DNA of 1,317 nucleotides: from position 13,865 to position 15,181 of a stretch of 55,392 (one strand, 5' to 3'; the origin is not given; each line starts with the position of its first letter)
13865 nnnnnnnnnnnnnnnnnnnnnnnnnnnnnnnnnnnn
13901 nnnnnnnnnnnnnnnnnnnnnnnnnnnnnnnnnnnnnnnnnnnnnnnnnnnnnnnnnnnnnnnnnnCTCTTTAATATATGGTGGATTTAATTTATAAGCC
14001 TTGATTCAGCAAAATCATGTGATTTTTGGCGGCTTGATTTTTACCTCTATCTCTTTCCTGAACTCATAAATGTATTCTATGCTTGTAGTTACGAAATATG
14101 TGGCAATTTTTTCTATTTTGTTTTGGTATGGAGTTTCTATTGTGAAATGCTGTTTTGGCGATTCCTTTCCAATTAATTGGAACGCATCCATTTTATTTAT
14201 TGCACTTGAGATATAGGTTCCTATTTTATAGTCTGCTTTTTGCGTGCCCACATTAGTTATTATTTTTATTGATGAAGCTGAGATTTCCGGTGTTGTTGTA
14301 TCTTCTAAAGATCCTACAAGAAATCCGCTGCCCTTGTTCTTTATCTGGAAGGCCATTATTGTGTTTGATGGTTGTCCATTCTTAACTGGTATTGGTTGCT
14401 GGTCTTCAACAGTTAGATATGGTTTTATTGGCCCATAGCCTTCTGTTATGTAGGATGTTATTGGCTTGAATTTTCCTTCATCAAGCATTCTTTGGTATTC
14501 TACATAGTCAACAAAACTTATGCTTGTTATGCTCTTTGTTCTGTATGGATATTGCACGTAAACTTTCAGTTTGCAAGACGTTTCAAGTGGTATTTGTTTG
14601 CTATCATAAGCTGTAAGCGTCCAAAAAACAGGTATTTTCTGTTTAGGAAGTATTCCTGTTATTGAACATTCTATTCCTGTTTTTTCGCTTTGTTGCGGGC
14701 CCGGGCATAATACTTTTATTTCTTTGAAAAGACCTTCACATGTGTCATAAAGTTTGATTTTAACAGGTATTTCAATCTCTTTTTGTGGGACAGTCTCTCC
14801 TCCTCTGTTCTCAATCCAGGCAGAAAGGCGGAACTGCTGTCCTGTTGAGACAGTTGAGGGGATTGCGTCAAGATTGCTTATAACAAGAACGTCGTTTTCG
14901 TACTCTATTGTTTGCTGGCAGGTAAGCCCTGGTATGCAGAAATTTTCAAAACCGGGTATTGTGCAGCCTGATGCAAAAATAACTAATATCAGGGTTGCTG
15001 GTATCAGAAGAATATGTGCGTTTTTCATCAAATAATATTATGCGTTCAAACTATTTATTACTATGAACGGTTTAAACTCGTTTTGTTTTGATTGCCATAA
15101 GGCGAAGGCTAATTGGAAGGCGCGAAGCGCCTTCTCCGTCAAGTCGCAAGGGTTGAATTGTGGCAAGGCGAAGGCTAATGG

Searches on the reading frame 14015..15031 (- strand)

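Call 15: search_protein_families(library=pfam, proteins=[window:14015-15031:-], max_evalue=0.1)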
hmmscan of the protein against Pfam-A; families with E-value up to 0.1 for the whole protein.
window:14015-15031:- (338 aa): 1 family
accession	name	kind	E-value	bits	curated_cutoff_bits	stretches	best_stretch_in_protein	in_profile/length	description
PF07705.17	CARDB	-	0.057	14.1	22.7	0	49-89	4-43/101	CARDB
